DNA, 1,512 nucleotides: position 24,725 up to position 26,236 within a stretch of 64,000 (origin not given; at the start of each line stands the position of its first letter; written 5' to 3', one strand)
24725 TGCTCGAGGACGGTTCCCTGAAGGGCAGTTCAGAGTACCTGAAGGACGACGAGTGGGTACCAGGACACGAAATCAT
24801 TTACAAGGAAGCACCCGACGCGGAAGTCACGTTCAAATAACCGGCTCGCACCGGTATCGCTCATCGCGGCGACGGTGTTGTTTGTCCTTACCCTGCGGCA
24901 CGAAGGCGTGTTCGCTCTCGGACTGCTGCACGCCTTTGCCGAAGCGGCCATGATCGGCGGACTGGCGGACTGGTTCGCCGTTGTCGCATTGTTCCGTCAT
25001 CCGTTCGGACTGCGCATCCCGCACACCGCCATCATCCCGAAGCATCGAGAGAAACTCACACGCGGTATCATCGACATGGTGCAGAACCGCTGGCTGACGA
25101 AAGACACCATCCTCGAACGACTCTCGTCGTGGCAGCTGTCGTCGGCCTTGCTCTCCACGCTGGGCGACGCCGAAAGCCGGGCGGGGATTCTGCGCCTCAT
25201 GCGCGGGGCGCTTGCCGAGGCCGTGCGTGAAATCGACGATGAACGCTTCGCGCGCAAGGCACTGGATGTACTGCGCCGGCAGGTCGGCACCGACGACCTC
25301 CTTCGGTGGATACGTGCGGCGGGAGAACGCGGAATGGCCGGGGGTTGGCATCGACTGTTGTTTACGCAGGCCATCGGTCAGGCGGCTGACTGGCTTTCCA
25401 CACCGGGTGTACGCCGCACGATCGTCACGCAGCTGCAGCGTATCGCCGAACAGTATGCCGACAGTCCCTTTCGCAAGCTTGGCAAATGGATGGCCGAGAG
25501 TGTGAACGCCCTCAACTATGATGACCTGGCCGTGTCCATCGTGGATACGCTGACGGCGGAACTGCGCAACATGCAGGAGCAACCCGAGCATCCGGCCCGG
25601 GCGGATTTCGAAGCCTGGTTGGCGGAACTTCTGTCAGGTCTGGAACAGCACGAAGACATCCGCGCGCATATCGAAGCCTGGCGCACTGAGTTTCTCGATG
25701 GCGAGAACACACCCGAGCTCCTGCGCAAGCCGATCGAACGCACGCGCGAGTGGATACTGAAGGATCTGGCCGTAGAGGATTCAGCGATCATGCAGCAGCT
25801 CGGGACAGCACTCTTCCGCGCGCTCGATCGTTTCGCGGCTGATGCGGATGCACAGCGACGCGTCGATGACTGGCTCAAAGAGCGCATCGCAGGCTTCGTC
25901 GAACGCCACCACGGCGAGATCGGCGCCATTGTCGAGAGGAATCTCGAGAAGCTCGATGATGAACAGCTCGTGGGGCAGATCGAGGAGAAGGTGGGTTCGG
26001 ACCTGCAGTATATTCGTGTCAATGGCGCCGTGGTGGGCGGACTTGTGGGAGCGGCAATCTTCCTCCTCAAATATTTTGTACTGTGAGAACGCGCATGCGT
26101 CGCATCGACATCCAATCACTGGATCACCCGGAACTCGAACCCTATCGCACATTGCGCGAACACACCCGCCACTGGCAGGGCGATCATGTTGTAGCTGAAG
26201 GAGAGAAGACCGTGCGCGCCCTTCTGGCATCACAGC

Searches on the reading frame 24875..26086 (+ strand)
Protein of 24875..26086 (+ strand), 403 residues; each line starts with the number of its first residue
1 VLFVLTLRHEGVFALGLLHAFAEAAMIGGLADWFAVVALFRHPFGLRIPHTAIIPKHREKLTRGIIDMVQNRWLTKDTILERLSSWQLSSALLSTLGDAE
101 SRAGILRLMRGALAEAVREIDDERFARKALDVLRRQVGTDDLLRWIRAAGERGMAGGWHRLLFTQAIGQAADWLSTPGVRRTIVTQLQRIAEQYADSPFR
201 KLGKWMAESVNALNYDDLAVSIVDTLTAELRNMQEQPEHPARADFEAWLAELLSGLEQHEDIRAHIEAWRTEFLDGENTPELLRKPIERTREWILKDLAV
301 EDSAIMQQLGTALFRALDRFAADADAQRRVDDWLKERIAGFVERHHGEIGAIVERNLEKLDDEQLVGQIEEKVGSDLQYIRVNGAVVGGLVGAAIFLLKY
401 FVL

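Call 66: search_protein_families(library=pfam, proteins=[window:24875-26086:+], max_evalue=0.00001)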
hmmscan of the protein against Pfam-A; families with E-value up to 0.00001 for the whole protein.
window:24875-26086:+ (403 aa): 1 family
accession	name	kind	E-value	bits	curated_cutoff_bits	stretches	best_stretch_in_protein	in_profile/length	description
PF04286.17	DUF445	-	5.3e-86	290.3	33.8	1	22-401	1-367/368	Protein of unknown function (DUF445)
